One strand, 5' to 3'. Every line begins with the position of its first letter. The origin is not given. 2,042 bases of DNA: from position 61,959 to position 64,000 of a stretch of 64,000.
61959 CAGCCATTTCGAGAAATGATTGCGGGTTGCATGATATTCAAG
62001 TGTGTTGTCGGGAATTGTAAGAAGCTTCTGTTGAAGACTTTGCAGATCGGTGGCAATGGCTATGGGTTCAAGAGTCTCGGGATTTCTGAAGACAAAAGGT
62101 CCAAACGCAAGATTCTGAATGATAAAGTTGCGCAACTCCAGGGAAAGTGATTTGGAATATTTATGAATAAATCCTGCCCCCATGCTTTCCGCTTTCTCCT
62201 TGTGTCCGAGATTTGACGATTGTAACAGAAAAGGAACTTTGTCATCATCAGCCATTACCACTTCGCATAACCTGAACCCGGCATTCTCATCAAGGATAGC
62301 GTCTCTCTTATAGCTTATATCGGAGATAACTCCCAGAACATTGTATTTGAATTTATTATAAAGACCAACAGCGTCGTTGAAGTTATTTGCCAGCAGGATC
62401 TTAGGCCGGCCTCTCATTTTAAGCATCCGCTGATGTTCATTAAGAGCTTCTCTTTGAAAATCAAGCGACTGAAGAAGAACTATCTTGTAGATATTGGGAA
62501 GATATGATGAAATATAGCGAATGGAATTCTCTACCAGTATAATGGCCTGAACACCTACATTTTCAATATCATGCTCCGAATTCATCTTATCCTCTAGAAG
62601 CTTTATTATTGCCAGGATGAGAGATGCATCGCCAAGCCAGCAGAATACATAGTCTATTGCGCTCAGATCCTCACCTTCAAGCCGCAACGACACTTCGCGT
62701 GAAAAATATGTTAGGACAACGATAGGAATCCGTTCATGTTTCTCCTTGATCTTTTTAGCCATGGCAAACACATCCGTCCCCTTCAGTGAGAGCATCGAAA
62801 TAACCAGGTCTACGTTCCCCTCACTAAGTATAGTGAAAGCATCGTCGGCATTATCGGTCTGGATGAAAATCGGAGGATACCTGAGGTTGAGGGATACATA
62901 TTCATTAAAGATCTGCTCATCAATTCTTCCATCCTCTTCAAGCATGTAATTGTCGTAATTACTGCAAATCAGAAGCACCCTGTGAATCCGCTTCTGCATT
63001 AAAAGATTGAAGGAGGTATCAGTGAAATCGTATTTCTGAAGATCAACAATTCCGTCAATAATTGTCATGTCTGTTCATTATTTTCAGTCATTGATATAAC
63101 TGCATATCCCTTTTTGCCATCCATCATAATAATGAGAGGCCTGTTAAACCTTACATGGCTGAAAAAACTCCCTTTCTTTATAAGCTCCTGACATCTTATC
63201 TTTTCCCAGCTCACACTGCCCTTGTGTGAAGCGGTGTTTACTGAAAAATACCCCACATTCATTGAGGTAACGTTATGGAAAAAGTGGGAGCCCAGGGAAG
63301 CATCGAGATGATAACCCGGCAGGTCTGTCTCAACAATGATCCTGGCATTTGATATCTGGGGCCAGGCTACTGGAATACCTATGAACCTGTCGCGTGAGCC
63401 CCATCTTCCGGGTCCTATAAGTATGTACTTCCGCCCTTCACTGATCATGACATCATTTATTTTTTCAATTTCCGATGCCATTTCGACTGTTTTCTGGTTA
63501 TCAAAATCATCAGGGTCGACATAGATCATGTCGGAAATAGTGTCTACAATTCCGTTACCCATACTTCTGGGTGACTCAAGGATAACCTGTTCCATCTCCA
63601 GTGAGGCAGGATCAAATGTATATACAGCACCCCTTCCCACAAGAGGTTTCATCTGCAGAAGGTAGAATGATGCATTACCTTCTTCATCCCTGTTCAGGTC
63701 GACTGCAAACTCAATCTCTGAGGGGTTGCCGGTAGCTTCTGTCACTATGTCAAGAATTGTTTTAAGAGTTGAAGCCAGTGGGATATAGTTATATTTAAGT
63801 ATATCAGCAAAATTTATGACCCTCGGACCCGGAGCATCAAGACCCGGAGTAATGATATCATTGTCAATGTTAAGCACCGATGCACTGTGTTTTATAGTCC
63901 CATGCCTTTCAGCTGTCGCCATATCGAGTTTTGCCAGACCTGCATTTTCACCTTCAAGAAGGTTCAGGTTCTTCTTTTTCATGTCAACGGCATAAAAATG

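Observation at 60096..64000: Translationally coupled tandem ATP-grasp (PPDK_N) paralogs with no swivel-His or PEP-binding domain and a shared, unrecognised C-terminal module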

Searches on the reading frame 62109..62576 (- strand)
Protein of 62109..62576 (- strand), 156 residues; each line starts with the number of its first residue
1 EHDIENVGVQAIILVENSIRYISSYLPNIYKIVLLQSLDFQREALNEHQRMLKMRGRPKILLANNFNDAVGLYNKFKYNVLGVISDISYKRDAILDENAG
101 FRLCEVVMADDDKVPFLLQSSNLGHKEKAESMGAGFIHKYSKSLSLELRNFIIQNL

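Call 77: search_solved_structures(query=window:62109-62576:-, max_evalue=10, show_alignments=3)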
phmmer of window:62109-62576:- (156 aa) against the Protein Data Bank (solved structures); distinct sequences matched with E-value up to 10: 6.
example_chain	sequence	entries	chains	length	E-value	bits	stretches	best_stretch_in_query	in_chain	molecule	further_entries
3g4s_R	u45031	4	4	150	0.11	15.8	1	103-146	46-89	50S ribosomal protein L22P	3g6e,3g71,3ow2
1yj9_R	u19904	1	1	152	0.11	15.8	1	103-146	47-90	50S ribosomal protein L22P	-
1ffk_O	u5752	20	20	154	0.12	15.8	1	103-146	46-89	RIBOSOMAL PROTEIN L22 | 50S ribosomal protein L22P | 50S RIBOSOMAL PROTEIN L22P HMAL22, HL23, RIBOSOMAL PROTEIN L22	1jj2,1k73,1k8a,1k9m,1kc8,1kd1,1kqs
1s72_R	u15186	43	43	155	0.12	15.7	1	103-146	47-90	50S ribosomal protein L22P | 50S ribosomal protein L22 | RPL22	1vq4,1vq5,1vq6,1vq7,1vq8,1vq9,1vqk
4q7e_A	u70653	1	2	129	0.78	13.1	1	92-142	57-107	Response regulator of a two component regulatory system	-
3p8a_A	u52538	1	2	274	0.84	13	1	65-138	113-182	uncharacterized protein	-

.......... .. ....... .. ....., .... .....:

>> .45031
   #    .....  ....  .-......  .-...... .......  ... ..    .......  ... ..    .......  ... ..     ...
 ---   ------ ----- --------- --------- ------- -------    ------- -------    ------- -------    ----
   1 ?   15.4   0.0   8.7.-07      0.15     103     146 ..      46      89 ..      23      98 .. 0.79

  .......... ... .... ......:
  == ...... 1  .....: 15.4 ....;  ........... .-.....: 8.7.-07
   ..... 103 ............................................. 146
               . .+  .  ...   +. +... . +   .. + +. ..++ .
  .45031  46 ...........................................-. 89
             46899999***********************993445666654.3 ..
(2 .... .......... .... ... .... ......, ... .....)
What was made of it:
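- Tried and rejected: Single-sequence search of REC2 against the PDB was uninformative (call 77).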

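Call 80: search_solved_structures(query=A6, max_evalue=1, show_alignments=2)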
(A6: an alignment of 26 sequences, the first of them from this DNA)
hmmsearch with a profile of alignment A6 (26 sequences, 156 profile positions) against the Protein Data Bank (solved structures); distinct sequences matched with E-value up to 1: 20.
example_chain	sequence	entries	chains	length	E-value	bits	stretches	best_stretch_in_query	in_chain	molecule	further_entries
7l9c_A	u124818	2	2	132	0.0017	20.9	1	98-135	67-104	Regulator of RpoS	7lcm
3eod_A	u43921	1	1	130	0.0019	20.7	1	98-135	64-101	Protein hnr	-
4q7e_A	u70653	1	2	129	0.0035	19.9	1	47-133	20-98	Response regulator of a two component regulatory system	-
3jte_A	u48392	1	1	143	0.017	17.6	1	60-127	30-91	Response regulator receiver protein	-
6z4c_A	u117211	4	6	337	0.021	17.3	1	98-135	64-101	Regulator of RpoS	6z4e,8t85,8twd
6od1_A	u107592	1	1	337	0.031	16.8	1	99-135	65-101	Regulator of RpoS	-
3hdv_A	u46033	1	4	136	0.083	15.4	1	67-137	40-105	Response regulator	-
6ifh_A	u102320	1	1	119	0.17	14.4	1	82-132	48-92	Sporulation initiation phosphotransferase F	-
8uuz_A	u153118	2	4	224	0.22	14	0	100-135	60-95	DNA-binding response regulator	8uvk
8uvx_B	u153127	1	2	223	0.25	13.9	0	100-135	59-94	DNA-binding response regulator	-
3to5_A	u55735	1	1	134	0.29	13.6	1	99-135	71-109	CheY homolog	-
8evk_A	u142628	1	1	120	0.3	13.6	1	12-43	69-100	Dihydroneopterin aldolase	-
4hns_A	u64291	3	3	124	0.33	13.4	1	99-135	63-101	Chemotaxis protein CheY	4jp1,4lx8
3olx_A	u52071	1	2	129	0.38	13.3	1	83-134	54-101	Chemotaxis protein CheY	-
5lwl_A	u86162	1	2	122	0.46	13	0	96-137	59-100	Transcriptional regulatory protein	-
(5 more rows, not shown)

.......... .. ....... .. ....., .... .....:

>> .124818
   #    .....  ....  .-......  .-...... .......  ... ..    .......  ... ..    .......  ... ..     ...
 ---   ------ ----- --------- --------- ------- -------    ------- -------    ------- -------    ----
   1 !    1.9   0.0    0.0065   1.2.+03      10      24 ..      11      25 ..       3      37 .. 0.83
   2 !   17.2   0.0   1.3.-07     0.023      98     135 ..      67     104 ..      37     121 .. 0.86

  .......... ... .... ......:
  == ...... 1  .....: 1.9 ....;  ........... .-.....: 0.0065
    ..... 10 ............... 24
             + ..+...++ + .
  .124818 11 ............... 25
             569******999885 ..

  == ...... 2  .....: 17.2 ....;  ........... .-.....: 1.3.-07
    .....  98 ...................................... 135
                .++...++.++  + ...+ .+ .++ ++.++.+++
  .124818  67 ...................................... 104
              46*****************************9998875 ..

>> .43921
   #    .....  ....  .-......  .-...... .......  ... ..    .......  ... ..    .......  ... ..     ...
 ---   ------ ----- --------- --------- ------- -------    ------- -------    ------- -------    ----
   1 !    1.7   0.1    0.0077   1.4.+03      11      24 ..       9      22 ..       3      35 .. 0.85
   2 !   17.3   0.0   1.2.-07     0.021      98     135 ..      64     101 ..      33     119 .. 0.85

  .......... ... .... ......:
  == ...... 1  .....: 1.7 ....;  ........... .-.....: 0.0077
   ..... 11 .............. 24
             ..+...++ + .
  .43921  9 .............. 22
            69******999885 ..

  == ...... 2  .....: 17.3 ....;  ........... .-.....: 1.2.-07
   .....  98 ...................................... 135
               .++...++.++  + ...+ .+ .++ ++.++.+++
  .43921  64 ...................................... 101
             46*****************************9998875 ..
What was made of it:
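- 62124..62555 (-): REC2 (residues about 172-315): divergent receiver with E180, D250 (codon 62319-62321), S284 and K303, and an insertion of roughly 35-40 residues after helix 1. As a profile, 19 of 20 PDB hits are receivers, best E 0.0017 (call 80).
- Tried and rejected: A profile was needed (call 80).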

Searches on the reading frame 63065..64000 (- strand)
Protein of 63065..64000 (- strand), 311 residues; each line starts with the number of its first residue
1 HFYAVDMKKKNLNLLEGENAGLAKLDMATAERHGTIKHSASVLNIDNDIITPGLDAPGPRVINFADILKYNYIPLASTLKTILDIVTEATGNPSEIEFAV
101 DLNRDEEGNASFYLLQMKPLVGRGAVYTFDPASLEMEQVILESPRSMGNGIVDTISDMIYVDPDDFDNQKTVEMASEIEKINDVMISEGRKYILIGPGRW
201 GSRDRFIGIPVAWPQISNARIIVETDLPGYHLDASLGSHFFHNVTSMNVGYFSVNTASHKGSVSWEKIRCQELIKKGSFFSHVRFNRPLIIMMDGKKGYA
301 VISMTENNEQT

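Call 3: search_protein_families(library=pfam, proteins=[window:63065-64000:-], max_evalue=0.1)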
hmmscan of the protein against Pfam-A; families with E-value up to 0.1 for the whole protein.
window:63065-64000:- (311 aa): 1 family
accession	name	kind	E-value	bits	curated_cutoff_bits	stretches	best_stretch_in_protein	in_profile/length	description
PF01326.24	PPDK_N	-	0.00056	19.7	27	1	40-121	269-310/328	Pyruvate phosphate dikinase, AMP/ATP-binding domain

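Call 4: search_protein_families(library=ncbifam, proteins=[window:63065-64000:-], max_evalue=0.1)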
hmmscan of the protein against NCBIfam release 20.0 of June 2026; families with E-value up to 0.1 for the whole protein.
window:63065-64000:- (311 aa): 0 families

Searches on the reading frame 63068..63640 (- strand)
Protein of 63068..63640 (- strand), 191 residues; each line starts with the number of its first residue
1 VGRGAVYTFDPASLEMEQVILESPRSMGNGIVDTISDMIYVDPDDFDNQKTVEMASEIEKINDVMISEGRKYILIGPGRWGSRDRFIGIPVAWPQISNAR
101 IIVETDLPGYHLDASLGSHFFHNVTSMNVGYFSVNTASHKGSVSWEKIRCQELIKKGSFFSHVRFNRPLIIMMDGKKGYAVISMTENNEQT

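Call 12: search_protein_families(library=pfam, proteins=[window:63068-63640:-], max_evalue=10)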
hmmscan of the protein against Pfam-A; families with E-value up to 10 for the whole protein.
window:63068-63640:- (191 aa): 1 family
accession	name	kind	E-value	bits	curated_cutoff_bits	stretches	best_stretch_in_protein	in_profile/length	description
PF05239.21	PRC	-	0.022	15.2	21.2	1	60-104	24-72/78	PRC-barrel domain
